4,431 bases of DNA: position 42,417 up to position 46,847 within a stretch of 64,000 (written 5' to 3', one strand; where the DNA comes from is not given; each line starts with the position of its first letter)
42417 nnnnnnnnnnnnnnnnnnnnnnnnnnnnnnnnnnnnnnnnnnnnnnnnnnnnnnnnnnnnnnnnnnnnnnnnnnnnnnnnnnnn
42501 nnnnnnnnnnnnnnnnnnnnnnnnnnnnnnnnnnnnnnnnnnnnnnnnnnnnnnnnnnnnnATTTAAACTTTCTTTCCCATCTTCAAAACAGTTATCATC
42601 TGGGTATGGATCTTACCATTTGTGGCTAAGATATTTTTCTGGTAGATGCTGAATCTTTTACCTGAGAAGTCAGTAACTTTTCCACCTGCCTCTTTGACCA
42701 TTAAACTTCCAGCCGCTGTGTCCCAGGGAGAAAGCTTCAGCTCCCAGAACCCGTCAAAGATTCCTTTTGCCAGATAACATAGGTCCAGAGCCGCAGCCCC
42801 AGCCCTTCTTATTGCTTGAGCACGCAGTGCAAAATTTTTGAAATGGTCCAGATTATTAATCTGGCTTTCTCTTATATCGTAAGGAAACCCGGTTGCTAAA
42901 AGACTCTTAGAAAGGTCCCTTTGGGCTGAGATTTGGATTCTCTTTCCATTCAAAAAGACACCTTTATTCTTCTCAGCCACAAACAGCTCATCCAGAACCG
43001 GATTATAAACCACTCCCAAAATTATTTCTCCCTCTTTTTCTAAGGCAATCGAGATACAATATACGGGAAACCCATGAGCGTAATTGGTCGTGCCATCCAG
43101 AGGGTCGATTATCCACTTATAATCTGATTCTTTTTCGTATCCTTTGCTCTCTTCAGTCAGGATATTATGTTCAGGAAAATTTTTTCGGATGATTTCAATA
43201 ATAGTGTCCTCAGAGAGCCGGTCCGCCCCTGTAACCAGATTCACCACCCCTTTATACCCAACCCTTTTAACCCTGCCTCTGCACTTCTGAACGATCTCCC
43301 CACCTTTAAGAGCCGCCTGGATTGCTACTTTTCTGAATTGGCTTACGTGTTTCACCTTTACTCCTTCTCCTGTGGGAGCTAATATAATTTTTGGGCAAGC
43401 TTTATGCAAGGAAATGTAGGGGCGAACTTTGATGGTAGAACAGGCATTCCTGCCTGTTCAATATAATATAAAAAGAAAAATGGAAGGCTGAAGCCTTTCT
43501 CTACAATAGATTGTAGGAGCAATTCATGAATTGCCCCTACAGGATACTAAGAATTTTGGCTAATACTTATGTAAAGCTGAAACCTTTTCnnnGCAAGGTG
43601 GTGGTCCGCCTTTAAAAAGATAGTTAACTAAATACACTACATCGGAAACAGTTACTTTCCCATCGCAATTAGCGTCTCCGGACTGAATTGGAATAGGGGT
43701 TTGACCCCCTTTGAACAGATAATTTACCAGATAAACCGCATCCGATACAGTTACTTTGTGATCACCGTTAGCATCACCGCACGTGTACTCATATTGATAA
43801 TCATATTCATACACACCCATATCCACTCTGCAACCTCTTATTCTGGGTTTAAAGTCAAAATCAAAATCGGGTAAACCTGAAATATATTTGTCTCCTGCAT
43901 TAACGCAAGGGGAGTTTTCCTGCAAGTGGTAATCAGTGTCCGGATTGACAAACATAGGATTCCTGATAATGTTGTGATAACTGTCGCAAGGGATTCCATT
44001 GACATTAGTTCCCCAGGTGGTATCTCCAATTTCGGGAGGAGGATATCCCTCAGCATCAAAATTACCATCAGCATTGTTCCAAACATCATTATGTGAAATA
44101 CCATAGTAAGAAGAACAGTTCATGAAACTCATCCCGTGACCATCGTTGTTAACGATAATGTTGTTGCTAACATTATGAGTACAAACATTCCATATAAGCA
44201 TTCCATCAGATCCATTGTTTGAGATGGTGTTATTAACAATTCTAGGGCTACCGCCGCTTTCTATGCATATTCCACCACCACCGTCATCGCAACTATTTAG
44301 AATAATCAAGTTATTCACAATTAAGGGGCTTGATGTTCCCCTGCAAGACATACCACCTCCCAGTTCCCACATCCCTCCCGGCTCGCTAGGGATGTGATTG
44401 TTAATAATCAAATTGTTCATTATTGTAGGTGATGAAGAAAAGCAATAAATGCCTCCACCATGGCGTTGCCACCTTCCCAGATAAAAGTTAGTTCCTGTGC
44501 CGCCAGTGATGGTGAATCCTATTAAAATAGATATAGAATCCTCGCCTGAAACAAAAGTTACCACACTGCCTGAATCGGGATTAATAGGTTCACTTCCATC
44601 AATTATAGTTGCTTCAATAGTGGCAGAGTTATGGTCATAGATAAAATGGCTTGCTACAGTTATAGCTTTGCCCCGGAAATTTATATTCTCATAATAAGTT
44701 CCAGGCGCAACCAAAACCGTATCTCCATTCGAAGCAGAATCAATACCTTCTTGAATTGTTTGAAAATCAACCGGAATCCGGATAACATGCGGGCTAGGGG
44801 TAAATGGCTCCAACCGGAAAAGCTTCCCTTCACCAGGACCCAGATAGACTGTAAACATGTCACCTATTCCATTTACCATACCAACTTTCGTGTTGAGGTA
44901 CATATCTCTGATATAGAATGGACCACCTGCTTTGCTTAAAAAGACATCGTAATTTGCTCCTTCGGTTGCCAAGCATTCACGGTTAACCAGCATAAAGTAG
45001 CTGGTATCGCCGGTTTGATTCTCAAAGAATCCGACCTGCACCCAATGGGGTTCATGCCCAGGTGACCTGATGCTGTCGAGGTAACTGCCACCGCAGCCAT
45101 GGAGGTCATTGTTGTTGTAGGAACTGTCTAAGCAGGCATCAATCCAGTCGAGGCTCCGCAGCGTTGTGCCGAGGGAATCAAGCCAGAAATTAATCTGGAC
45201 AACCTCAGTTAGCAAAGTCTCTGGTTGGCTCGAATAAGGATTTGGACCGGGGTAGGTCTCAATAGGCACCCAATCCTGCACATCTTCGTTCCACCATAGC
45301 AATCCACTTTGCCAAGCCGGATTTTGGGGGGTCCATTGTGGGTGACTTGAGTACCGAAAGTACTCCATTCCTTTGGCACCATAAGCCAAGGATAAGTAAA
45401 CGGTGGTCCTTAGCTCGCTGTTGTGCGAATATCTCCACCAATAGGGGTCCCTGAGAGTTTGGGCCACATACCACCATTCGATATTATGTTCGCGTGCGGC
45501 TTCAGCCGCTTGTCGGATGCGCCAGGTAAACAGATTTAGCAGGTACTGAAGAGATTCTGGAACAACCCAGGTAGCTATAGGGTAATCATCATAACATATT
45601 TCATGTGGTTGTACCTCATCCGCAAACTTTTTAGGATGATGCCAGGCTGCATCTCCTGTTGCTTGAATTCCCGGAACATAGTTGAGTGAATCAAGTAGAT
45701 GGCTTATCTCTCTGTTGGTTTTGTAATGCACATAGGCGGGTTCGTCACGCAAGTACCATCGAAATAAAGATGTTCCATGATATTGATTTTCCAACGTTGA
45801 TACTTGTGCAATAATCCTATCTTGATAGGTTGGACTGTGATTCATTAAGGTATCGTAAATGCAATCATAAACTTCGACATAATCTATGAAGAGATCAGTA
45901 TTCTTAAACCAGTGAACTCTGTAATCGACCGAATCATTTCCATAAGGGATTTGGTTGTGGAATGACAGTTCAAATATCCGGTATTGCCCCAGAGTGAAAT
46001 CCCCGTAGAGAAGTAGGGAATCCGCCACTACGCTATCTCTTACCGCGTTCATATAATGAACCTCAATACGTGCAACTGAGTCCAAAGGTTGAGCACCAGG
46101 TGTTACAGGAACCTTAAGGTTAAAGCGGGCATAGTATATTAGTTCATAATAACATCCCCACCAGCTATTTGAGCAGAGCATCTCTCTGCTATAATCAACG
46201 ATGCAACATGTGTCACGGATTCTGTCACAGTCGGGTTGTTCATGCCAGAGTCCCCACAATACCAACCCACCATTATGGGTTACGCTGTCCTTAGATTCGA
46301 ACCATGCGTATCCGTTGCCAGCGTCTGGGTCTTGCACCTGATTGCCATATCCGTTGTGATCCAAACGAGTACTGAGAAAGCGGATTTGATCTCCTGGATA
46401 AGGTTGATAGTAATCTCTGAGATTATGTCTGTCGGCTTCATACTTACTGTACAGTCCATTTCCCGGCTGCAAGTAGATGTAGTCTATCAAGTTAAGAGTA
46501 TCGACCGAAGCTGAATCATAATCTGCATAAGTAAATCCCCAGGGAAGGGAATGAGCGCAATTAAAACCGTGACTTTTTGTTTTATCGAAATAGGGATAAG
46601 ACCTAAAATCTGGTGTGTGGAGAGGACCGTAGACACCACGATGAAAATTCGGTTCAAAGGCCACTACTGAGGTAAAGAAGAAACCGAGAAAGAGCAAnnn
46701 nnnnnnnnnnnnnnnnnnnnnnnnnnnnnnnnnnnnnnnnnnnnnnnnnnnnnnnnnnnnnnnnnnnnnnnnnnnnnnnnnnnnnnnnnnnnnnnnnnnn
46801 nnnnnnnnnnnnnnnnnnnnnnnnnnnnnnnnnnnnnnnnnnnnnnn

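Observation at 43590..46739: Dockerin-bearing beta-helix glycan-active protein with an in-frame TGA at codon 8 of its predicted signal peptide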

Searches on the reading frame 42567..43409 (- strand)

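Call 29: search_protein_families(library=pfam, proteins=[window:42567-43409:-], max_evalue=0.0001)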
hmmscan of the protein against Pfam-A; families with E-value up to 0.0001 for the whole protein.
window:42567-43409:- (281 aa): 1 family
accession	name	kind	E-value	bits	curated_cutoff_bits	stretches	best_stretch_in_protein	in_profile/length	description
PF00459.30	Inositol_P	-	2.7e-72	244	27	1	23-273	3-264/271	Inositol monophosphatase family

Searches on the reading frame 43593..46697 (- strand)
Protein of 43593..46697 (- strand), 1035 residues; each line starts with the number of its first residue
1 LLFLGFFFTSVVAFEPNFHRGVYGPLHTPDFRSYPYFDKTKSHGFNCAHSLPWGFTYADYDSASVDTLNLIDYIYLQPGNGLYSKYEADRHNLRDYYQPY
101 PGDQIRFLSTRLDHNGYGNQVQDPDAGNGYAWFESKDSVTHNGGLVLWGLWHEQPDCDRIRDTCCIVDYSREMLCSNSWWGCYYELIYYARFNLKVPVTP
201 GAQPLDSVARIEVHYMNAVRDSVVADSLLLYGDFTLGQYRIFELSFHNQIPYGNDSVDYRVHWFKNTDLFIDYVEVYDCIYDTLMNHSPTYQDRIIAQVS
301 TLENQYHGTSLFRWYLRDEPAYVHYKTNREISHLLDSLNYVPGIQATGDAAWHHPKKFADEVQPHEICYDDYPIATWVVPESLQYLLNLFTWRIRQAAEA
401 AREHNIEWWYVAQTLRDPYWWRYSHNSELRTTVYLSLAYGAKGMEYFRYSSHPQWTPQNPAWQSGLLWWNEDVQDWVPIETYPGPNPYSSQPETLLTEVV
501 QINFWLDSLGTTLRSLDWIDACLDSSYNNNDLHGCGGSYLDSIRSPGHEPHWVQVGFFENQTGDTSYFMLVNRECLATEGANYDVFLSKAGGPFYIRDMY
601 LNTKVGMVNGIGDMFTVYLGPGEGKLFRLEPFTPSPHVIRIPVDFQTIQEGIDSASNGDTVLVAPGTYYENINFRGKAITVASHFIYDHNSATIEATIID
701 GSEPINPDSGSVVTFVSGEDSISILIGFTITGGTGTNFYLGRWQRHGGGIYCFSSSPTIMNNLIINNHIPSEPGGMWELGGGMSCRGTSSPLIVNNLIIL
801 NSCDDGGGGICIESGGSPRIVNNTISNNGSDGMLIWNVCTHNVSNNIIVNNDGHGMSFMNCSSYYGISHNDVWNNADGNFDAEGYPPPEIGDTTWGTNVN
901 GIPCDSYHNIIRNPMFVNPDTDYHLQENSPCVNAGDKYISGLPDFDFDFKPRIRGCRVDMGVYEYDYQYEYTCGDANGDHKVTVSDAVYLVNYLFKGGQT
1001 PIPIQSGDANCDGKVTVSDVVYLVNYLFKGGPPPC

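Call 6: search_protein_families(library=pfam, proteins=[window:43593-46697:-], max_evalue=0.01)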
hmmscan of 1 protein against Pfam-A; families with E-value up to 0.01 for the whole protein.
window:43593-46697:- (1035 aa): 4 families
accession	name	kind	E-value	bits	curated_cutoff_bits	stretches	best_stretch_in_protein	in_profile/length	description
PF13229.12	Beta_helix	-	6.5e-14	52.3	25.9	2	746-877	22-139/158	Right handed beta helix region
PF00404.24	Dockerin_1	-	1.3e-09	38.5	22.9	1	974-1027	2-56/57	Dockerin type I domain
PF05048.19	NosD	-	6.1e-05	23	23.6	1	795-878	48-130/212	Periplasmic copper-binding protein (NosD)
PF07602.17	DUF1565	-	9.8e-05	22.2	20.3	0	807-872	124-182/257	Protein of unknown function (DUF1565)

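Call 9: find_homologous_proteins(query=window:43593-46697:-, max_evalue=1e-10)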
Query window:43593-46697:- (1035 aa): 8 proteins with E <= 1e-10 among 3823 candidates.
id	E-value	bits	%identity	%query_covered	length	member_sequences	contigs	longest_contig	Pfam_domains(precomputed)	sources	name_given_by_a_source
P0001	0.0e+0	2517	100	100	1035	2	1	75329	PF13229.13,PF00404.25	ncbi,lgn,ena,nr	ncbi:MAG: right-handed parallel beta-helix repeat-containing protein [candidate division Zixibacteri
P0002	0.0e+0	1415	63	99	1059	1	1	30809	PF13229.13,PF00404.25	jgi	jgi:hypothetical protein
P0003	0.0e+0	1251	63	88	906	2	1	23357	PF13229.13,PF00404.25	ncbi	ncbi:MAG TPA: choice-of-anchor Q domain-containing protein [candidate division Zixibacteria bacteriu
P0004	0.0e+0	1199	78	61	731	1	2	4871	PF00404.25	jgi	jgi:hypothetical protein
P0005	1.3e-292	992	62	65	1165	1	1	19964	PF01839.30,PF00404.25,PF13517.13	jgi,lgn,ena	-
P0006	1.1e-279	949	49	100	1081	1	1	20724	PF13229.13,PF00404.25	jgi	jgi:hypothetical protein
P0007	3.5e-99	351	39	60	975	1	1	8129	PF13860.13,PF00041.28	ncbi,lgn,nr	ncbi:MAG: T9SS type A sorting domain-containing protein [candidate division Zixibacteria bacterium]|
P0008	3.3e-93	331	39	60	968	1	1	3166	PF18962.8,PF13860.13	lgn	-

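Call 12: find_encoding_contigs(protein=P0001, flank=3000, max_places=10)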
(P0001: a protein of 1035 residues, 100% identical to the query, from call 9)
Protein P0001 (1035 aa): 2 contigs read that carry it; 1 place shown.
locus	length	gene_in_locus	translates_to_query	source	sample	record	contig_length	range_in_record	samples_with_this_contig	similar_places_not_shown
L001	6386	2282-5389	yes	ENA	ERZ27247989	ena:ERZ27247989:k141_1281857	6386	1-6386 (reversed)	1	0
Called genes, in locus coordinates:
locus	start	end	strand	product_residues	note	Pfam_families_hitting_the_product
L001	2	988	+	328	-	?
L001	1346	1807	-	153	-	PF01927:Mut7-C, PF18480:DUF5615 (weak)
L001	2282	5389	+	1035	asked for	PF13229:Beta_helix, PF00404:Dockerin_1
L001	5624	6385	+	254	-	?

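Call 14: find_encoding_contigs(protein=P0002, flank=5000, max_places=4)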
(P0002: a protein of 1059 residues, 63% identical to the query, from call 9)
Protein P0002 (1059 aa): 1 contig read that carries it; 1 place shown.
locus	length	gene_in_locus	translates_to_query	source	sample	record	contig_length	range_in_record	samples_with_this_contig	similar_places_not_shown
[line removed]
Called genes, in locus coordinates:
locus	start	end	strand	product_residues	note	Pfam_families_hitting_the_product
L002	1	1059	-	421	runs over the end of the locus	PF09861:Lar_N, PF21113:LarA_C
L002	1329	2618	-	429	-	PF13187:Fer4_9 (faint), PF13183:Fer4_8, PF13237:Fer4_10 (faint), PF12838:Fer4_7, PF13534:Fer4_17, PF02754:CCG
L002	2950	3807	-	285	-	PF24400:DUF7544 (weak)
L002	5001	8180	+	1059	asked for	PF13229:Beta_helix (weak), PF00404:Dockerin_1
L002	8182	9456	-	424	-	PF00709:Adenylsucc_synt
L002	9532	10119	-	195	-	PF00574:CLP_protease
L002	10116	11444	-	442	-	PF05697:Trigger_N, PF00254:FKBP_C (weak), PF05698:Trigger_C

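Call 15: find_encoding_contigs(protein=P0004, flank=5000, max_places=4)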
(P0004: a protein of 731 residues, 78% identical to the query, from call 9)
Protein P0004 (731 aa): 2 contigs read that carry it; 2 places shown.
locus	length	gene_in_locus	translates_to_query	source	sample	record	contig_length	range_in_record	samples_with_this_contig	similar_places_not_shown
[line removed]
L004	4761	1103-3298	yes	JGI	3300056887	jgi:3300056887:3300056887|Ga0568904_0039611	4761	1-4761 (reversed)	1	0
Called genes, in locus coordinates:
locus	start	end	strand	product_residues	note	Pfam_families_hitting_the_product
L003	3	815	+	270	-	?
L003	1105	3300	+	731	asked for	PF00404:Dockerin_1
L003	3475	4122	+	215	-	PF27462:RecX_N, PF21982:RecX_HTH1, PF02631:RecX_HTH2, PF21981:RecX_HTH3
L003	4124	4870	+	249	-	?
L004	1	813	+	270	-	?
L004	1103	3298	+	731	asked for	PF00404:Dockerin_1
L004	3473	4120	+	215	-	PF27462:RecX_N, PF21982:RecX_HTH1, PF02631:RecX_HTH2, PF21981:RecX_HTH3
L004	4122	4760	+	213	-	?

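Call 16: find_encoding_contigs(protein=P0005, flank=5000, max_places=4)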
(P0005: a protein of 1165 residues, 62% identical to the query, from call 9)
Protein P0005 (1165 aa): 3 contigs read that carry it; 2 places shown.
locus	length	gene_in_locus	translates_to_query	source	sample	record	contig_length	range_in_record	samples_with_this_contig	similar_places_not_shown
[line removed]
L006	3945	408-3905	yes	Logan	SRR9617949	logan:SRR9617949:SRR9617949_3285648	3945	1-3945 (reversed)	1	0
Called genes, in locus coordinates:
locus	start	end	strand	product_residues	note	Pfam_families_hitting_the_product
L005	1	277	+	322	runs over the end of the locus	PF02603:Hpr_kinase_N, PF07475:Hpr_kinase_C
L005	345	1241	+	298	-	PF02470:MlaD, PF07464:ApoLp-III (weak), PF28544:Helical_needle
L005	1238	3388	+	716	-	PF01074:Glyco_hydro_38N, PF03065:Glyco_hydro_57, PF09094:AmyA-A_glucT_m, PF09095:AmyA-gluTrfs_C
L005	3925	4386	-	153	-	PF01927:Mut7-C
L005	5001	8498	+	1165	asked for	PF01839:FG-GAP (faint), PF13517:FG-GAP_3, PF00404:Dockerin_1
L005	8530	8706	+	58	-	-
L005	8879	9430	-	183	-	PF00571:CBS (weak)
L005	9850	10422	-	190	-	-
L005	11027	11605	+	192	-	PF02777:Sod_Fe_C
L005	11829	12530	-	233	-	?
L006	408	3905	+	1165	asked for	PF01839:FG-GAP (faint), PF13517:FG-GAP_3, PF00404:Dockerin_1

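Call 18: list_cluster_members(proteins=[P0001])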
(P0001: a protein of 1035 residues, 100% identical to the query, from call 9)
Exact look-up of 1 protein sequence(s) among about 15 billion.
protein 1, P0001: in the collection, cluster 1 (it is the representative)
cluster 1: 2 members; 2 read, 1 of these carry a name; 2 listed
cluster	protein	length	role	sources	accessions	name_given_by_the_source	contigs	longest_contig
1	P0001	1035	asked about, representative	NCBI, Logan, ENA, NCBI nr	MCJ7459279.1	MAG: right-handed parallel beta-helix repeat-containing protein [candidate division ... | right-handed parallel beta-helix repeat-containing protein [candidate division ...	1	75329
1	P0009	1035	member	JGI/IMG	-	-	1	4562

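Call 20: find_encoding_contigs(protein=P0009, flank=5000, max_places=6)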
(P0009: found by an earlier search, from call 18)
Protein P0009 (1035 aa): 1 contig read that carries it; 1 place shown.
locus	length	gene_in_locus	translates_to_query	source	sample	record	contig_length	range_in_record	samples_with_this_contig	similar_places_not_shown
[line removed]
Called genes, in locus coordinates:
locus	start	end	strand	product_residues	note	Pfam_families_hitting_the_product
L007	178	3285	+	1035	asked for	PF13229:Beta_helix, PF00404:Dockerin_1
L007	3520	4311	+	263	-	PF00459:Inositol_P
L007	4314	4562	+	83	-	?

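Call 69: find_encoding_contigs(protein=P0003, flank=3000, max_places=3)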
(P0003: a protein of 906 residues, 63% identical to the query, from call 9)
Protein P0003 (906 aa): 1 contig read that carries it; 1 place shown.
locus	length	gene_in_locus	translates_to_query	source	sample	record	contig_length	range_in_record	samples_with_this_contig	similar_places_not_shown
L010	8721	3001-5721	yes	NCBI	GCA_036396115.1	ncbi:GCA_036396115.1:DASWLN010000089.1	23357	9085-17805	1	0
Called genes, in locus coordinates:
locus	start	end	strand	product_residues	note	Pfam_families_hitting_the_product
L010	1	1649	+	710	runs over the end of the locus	PF00404:Dockerin_1 (faint)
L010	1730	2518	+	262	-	PF24170:Fn3-II_PB4 (faint), PF06739:SBBP (weak)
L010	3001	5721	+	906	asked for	PF13229:Beta_helix (weak), PF00404:Dockerin_1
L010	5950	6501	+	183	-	PF01862:PvlArgDC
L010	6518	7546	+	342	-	PF01916:DS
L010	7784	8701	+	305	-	PF00491:Arginase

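Call 72: search_protein_families(library=ncbifam, proteins=[window:43593-46697:-], max_evalue=0.01)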
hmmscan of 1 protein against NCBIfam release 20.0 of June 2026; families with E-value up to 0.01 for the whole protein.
window:43593-46697:- (1035 aa): 2 families
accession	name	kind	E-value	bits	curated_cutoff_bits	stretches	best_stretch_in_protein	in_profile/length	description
NF041518.1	choice_anch_Q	domain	5.4e-06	26.6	25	1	923-966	17-58/58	choice-of-anchor Q domain-containing protein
TIGR04247.1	NosD_copper_fam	subfamily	0.00021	20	300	0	789-876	201-286/377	nitrous oxide reductase family maturation protein NosD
